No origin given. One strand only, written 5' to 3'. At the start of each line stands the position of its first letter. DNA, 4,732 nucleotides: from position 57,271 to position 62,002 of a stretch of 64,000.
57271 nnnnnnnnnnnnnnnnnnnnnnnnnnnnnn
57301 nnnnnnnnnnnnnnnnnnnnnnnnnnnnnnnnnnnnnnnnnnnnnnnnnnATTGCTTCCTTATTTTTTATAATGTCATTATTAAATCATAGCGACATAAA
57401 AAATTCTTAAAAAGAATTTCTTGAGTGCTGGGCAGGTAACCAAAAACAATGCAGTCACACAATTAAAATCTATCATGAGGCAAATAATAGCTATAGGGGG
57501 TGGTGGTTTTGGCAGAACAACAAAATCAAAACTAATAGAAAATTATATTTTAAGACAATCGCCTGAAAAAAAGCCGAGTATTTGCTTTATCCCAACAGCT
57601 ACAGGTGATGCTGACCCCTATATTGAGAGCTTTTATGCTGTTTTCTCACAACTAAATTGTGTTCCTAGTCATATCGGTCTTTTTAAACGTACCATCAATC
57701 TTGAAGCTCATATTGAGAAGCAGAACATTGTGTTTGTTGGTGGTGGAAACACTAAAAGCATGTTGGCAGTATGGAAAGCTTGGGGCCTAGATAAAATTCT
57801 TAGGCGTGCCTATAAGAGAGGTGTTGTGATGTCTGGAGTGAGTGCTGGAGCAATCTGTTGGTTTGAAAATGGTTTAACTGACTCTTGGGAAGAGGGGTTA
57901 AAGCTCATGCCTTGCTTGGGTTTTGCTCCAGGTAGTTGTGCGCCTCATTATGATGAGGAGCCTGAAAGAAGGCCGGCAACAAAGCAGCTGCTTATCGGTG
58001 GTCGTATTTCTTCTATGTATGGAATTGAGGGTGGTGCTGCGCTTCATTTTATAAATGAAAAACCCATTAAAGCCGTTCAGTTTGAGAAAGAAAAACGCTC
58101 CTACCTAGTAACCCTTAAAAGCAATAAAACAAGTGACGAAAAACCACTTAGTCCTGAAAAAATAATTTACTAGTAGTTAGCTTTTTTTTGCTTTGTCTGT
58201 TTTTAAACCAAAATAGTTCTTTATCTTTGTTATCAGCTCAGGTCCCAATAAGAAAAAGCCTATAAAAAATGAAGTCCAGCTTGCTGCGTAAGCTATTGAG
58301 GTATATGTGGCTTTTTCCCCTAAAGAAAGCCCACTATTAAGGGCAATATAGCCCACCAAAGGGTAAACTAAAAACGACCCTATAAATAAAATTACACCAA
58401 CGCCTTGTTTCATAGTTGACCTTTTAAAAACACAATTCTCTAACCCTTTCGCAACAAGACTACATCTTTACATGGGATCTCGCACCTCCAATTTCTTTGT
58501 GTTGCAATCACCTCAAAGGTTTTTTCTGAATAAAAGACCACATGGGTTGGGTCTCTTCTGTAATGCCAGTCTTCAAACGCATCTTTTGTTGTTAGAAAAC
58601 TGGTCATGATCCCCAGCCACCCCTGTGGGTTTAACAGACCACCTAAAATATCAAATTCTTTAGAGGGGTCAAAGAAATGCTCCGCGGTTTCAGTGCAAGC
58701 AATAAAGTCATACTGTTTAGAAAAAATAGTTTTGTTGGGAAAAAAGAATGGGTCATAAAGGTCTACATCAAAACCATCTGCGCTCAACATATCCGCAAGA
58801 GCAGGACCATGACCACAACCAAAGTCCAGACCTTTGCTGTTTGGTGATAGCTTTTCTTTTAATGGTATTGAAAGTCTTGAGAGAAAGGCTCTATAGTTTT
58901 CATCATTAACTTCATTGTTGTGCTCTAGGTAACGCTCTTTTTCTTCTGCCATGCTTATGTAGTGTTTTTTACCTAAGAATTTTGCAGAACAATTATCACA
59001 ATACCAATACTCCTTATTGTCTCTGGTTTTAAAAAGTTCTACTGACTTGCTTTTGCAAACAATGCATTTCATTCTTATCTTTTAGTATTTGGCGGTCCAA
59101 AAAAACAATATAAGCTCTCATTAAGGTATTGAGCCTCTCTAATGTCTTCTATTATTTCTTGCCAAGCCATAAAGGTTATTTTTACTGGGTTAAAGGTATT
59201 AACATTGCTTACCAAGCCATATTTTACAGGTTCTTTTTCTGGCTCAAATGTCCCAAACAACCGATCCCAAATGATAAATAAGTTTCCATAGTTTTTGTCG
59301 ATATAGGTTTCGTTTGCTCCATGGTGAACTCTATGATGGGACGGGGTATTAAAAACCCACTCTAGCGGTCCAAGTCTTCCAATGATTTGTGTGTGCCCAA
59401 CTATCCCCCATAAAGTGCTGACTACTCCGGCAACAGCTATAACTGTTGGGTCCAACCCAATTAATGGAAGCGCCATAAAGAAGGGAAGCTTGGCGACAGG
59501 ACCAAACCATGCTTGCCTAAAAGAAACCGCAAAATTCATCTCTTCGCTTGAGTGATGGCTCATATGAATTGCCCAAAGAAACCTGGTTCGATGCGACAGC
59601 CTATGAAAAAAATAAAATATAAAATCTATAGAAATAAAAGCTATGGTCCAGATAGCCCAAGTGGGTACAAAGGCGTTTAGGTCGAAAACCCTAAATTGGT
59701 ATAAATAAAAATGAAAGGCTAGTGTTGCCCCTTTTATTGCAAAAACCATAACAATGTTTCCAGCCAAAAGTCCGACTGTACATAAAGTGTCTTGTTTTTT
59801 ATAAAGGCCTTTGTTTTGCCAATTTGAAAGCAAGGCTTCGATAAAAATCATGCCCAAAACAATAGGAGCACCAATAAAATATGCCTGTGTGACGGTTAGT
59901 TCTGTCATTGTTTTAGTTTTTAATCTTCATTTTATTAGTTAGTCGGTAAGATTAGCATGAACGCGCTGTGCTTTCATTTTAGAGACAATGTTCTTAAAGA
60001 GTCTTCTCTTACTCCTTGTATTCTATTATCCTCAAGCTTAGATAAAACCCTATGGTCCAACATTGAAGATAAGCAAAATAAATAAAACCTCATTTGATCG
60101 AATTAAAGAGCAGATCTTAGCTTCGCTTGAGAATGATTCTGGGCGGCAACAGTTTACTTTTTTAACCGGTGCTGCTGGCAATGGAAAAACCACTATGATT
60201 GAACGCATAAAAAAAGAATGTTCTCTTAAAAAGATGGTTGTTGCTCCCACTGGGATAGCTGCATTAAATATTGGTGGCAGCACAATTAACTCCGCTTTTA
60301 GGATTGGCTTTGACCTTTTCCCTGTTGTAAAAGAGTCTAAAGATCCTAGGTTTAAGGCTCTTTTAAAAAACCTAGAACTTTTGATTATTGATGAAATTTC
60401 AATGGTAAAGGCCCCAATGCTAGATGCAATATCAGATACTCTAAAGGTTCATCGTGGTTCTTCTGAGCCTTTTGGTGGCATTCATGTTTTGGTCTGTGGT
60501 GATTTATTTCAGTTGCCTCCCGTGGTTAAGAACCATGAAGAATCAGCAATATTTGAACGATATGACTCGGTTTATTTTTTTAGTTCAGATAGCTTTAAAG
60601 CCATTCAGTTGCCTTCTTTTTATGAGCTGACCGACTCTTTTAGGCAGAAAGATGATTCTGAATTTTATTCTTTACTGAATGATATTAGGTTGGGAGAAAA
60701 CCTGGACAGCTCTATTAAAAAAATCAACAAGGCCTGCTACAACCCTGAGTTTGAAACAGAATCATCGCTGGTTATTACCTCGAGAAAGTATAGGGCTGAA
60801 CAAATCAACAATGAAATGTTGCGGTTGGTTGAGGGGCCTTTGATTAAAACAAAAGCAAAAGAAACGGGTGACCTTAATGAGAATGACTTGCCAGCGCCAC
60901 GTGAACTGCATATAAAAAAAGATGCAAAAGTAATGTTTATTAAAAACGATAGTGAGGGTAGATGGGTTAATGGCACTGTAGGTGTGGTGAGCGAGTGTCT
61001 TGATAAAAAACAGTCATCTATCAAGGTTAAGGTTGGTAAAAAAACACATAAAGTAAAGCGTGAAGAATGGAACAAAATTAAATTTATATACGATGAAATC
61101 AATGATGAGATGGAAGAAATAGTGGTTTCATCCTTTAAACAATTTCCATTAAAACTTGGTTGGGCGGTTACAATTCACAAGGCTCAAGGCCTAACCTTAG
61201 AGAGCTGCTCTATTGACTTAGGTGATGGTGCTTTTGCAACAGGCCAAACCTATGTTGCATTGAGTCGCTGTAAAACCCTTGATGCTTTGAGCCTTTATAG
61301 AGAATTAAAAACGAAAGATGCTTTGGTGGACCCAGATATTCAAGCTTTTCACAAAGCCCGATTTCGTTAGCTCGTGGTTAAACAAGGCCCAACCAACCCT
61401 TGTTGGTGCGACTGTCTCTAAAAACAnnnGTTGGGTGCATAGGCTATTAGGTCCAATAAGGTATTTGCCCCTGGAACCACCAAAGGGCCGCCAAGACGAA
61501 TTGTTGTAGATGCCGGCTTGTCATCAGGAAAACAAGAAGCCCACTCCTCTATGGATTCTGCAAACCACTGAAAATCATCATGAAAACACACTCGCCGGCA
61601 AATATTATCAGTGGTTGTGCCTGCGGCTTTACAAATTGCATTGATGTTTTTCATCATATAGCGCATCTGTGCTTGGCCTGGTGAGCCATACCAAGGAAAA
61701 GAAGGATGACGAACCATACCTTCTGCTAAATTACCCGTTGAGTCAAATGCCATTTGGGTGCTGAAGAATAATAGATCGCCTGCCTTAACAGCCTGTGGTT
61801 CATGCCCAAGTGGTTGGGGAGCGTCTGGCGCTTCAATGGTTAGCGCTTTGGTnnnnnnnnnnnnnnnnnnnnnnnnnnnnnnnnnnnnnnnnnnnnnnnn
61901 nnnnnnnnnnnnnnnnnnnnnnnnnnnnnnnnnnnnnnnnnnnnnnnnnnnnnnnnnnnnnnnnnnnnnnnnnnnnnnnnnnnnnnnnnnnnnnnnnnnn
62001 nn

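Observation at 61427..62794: Single polypeptide with three tandem RidA/YjgF modules (a covalent pseudo-trimer); only the middle module keeps the catalytic Arg motif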

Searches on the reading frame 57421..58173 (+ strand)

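Call 6: search_protein_families(library=pfam, proteins=[window:57421-58173:+], max_evalue=0.01)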
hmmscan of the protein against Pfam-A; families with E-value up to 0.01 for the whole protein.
window:57421-58173:+ (250 aa): 1 family
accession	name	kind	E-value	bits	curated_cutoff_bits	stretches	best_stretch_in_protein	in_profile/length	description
PF03575.23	Peptidase_S51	-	2.6e-47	161.6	23.9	1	22-214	1-202/206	Peptidase family S51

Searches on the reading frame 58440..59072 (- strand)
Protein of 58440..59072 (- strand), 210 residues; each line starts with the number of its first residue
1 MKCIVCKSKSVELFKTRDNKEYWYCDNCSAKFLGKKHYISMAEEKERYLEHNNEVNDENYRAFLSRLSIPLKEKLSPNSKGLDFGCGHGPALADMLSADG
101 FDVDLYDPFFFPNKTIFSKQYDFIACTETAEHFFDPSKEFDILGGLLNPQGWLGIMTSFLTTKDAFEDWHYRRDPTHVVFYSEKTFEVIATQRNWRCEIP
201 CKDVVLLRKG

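Call 6: search_protein_families(library=pfam, proteins=[window:58440-59072:-], max_evalue=0.01)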
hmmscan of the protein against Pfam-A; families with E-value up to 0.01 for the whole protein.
window:58440-59072:- (210 aa): 2 families
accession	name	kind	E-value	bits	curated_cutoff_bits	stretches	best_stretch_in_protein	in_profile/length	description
PF13489.12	Methyltransf_23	-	1.5e-22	80.5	27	1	58-197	7-161/164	Methyltransferase domain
PF08242.18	Methyltransf_12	-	0.00023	22.3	30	0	114-153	64-98/98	Methyltransferase domain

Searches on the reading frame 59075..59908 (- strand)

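Call 6: search_protein_families(library=pfam, proteins=[window:59075-59908:-], max_evalue=0.01)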
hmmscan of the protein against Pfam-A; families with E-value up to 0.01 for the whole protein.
window:59075-59908:- (277 aa): 1 family
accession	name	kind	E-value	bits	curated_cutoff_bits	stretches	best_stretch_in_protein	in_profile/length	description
PF04116.19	FA_hydroxylase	-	5e-31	108.3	31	1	87-220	1-132/132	Fatty acid hydroxylase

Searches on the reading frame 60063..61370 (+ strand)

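Call 6: search_protein_families(library=pfam, proteins=[window:60063-61370:+], max_evalue=0.01)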
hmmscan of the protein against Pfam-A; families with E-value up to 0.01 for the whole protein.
window:60063-61370:+ (435 aa): 13 families
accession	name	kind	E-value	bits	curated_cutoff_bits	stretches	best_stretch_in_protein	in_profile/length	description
PF05970.20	PIF1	-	4.9e-31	108.5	25.9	1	14-213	9-217/223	PIF1-like helicase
PF13245.12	AAA_19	-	7.1e-11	42.8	25.1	1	29-155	11-133/134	AAA domain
PF13604.12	AAA_30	-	1.7e-09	38.1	27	1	27-155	16-132/191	AAA domain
PF02689.20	Herpes_Helicase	-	2.1e-08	33.1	27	1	342-409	708-774/808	Helicase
PF01443.25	Viral_helicase1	-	3e-06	27.7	21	1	34-126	3-82/228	Viral superfamily 1 RNA helicase core domain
PF13401.12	AAA_22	-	0.00046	21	27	0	28-135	4-111/130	AAA domain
PF18335.7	SH3_13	-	0.0023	18.1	41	1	286-323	28-64/65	ATP-dependent RecD-like DNA helicase SH3 domain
PF25199.1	nSTAND_NTPase5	-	0.0024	18.2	34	1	14-49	24-61/145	Novel STAND NTPase 5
PF03266.21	NTPase_1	-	0.0028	18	23.9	1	33-93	3-57/168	NTPase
PF13191.12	AAA_16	-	0.0033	18.4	32.6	1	17-63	11-58/167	AAA ATPase domain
PF02367.23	TsaE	-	0.0035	17.7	26.6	1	18-63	10-55/128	Threonylcarbamoyl adenosine biosynthesis protein TsaE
PF03308.22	MeaB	-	0.0039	16.7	23.1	1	13-53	17-57/273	Methylmalonyl Co-A mutase-associated GTPase MeaB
PF00931.28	NB-ARC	-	0.0074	16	23.5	0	15-54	5-43/248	NB-ARC domain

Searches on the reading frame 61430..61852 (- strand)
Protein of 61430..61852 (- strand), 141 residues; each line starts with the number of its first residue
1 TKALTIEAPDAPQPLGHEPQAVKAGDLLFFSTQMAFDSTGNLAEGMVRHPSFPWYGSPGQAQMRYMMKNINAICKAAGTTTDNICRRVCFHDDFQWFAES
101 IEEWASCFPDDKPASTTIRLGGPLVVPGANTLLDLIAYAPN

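Call 6: search_protein_families(library=pfam, proteins=[window:61430-61852:-], max_evalue=0.01)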
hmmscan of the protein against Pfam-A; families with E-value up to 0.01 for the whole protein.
seq(141 aa): 1 family
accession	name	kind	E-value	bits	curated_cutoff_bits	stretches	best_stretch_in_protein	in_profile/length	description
PF01042.26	Ribonuc_L-PSP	-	1.6e-11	44.7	27.3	1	10-119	3-103/121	Endoribonuclease L-PSP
